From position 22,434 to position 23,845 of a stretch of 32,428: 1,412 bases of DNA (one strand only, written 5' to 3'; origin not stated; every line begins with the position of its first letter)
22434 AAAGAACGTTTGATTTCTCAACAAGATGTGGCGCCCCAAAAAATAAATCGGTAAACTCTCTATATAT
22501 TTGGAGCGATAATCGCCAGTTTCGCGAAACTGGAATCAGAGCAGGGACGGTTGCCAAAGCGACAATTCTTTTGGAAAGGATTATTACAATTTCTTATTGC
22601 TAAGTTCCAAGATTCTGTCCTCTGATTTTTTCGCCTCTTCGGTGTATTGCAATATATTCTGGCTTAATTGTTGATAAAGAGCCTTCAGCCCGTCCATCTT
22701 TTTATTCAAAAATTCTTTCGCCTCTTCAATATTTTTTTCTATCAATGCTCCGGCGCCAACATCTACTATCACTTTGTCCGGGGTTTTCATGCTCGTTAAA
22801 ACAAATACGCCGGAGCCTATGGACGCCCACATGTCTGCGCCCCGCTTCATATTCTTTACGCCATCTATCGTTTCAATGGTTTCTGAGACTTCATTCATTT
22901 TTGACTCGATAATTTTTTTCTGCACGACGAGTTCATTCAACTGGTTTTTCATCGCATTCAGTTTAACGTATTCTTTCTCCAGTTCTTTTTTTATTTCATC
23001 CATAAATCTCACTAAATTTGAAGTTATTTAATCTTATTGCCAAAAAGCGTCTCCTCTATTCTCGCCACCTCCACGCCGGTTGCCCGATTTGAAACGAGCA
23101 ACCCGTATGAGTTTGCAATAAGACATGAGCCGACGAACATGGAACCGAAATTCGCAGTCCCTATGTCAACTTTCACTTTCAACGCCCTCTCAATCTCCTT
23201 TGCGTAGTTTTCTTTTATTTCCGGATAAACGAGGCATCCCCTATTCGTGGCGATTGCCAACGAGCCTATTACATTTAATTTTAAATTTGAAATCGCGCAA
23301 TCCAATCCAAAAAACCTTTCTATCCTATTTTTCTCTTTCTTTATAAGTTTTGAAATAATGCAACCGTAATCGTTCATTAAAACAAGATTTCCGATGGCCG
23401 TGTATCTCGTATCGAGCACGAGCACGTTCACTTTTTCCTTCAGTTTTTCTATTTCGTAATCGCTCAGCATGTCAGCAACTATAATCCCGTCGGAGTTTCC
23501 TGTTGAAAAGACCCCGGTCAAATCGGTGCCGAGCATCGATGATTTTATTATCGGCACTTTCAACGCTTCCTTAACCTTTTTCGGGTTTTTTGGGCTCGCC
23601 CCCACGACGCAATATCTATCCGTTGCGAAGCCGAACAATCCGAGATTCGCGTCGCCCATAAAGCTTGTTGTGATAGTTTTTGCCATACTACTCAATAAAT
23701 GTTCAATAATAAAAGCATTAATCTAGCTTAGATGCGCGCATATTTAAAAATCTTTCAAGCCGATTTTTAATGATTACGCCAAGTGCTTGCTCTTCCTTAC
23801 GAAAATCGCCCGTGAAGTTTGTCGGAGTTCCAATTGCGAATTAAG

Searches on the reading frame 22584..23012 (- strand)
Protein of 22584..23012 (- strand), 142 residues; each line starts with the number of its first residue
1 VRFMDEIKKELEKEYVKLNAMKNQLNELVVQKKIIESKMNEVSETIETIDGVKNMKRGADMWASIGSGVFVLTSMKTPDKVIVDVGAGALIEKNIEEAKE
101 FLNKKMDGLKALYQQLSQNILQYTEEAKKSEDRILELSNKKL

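Call 51: search_protein_families(library=pfam, proteins=[window:22584-23012:-])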
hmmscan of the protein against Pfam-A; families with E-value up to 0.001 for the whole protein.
window:22584-23012:- (142 aa): 2 families
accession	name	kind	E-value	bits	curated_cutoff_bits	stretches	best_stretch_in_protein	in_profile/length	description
PF02996.22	Prefoldin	-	2.7e-19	69.7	23.2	1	22-139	2-119/120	Prefoldin subunit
PF01920.25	Prefoldin_2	-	3.3e-05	24.2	27.6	0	14-74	3-59/106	Prefoldin subunit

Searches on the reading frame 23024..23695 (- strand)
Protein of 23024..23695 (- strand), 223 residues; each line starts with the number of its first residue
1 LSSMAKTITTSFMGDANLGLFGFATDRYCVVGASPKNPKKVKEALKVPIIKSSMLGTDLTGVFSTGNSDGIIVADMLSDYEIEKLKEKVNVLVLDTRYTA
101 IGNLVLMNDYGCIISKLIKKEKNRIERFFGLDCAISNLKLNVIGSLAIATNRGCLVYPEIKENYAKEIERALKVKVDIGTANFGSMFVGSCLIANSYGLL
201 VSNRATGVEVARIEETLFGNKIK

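Call 51: search_protein_families(library=pfam, proteins=[window:23024-23695:-])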
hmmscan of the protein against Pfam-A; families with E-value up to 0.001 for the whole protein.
window:23024-23695:- (223 aa): 1 family
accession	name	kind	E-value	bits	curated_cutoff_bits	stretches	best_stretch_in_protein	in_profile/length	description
PF01912.23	eIF-6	-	6.1e-52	176.3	25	1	10-198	2-196/197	eIF-6 family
